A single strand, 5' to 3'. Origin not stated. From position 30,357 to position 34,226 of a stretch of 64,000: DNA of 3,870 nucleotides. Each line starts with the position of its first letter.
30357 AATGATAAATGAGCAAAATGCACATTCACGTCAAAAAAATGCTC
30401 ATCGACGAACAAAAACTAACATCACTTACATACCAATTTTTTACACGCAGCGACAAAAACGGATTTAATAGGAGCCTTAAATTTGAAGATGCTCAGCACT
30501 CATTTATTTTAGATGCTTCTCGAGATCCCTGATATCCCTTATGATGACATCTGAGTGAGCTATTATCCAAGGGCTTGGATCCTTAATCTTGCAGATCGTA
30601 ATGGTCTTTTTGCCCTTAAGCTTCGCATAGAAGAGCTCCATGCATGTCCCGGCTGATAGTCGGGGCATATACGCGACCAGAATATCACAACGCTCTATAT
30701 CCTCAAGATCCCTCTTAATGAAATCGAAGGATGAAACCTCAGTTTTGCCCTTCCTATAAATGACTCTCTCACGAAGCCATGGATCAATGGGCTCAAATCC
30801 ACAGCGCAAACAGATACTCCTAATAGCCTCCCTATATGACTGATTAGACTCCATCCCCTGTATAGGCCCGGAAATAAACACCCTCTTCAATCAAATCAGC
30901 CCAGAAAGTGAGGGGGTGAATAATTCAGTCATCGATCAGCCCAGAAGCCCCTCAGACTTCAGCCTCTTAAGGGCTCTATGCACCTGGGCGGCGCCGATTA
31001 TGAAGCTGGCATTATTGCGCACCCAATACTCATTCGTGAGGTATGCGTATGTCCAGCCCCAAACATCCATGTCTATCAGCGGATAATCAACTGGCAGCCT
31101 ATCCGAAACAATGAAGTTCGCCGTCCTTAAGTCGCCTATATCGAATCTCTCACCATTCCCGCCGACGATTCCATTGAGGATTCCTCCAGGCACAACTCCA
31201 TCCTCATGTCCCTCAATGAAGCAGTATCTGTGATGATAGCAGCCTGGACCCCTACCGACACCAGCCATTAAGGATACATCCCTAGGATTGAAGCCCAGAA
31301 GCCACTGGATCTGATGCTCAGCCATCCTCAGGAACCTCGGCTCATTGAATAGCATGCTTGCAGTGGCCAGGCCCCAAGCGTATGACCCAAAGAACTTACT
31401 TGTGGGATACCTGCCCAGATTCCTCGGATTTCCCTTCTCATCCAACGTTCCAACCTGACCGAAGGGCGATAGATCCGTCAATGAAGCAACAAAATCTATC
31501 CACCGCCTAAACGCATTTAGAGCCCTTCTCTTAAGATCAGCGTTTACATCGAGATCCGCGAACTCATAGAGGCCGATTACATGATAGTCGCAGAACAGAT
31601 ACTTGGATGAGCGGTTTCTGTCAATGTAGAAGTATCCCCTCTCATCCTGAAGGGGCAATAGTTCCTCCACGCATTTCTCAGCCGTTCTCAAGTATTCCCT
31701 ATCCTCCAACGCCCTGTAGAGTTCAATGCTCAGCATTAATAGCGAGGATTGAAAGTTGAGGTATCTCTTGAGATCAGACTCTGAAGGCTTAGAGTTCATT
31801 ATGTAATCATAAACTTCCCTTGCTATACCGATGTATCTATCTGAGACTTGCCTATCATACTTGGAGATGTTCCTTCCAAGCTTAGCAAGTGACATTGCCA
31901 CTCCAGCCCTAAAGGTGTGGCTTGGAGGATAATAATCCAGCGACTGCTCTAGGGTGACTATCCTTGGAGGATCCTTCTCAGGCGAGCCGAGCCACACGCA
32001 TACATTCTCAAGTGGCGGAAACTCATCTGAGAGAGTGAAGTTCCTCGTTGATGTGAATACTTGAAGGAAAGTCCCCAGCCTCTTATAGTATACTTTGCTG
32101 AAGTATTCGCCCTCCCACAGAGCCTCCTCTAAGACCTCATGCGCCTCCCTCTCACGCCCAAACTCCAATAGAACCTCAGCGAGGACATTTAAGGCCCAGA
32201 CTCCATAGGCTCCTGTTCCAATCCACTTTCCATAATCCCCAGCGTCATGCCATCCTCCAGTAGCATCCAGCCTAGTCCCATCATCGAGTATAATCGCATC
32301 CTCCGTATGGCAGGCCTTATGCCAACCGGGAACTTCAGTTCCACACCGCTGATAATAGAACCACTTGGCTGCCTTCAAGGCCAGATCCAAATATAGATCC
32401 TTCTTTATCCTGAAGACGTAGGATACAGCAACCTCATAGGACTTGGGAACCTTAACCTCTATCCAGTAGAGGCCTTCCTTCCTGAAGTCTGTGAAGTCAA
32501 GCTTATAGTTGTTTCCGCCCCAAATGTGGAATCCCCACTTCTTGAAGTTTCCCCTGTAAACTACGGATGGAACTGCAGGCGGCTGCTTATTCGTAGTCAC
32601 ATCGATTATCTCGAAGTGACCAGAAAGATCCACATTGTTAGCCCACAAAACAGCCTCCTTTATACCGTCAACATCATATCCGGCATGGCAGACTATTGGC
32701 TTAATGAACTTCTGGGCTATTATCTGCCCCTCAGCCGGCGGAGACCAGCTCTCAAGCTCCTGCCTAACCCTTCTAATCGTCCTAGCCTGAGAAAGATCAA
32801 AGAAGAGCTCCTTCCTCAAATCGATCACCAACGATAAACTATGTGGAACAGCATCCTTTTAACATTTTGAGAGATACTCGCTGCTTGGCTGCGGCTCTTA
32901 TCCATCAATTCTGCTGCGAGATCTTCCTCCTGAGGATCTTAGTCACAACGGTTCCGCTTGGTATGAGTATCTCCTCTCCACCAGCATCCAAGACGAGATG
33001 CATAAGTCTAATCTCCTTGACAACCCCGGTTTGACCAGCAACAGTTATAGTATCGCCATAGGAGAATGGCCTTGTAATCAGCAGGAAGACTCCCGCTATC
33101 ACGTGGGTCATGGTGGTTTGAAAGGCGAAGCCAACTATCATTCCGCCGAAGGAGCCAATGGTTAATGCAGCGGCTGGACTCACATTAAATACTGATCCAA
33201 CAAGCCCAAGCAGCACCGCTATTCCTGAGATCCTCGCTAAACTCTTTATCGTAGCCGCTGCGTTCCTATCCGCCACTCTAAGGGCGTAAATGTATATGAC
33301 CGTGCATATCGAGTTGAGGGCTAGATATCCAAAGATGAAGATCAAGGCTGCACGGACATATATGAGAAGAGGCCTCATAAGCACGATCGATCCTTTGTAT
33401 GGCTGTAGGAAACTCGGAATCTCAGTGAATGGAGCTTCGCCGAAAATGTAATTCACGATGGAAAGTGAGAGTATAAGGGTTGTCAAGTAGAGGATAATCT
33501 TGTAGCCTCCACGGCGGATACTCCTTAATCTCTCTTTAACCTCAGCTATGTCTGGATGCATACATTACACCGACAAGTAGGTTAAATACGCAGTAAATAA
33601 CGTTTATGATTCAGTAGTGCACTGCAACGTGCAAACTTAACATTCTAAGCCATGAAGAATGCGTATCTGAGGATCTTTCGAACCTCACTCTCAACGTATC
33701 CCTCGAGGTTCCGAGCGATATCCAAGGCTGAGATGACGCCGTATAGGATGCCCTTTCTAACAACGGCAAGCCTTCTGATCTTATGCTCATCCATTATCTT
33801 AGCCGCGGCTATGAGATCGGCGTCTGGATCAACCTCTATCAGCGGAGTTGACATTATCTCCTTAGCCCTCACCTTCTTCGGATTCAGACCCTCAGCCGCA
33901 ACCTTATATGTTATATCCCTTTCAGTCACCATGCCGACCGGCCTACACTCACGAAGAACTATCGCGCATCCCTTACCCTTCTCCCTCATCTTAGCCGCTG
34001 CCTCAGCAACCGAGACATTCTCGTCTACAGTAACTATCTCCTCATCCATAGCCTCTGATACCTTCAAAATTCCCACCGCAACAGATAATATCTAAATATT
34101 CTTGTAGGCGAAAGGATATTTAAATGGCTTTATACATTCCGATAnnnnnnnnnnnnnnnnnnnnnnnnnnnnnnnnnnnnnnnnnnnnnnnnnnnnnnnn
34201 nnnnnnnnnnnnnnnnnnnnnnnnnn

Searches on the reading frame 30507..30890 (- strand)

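Call 60: search_protein_families(library=pfam, max_evalue=0.0001, proteins=[window:30507-30890:-])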
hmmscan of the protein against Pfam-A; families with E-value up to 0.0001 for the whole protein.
window:30507-30890:- (128 aa): 2 families
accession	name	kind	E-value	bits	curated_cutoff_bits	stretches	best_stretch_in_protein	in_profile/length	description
PF05014.21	Nuc_deoxyrib_tr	-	4.8e-10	40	28.8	1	4-105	1-102/117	Nucleoside 2-deoxyribosyltransferase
PF15891.11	Nuc_deoxyri_tr2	-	8.2e-05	23.3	30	0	2-100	2-101/105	Nucleoside 2-deoxyribosyltransferase like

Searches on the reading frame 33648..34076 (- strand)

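Call 60: search_protein_families(library=pfam, max_evalue=0.0001, proteins=[window:33648-34076:-])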
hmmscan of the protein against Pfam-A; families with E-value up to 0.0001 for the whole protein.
window:33648-34076:- (143 aa): 1 family
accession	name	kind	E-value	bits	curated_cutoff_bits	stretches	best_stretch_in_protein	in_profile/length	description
PF00571.33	CBS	-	5.1e-25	88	24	2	71-125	1-56/57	CBS domain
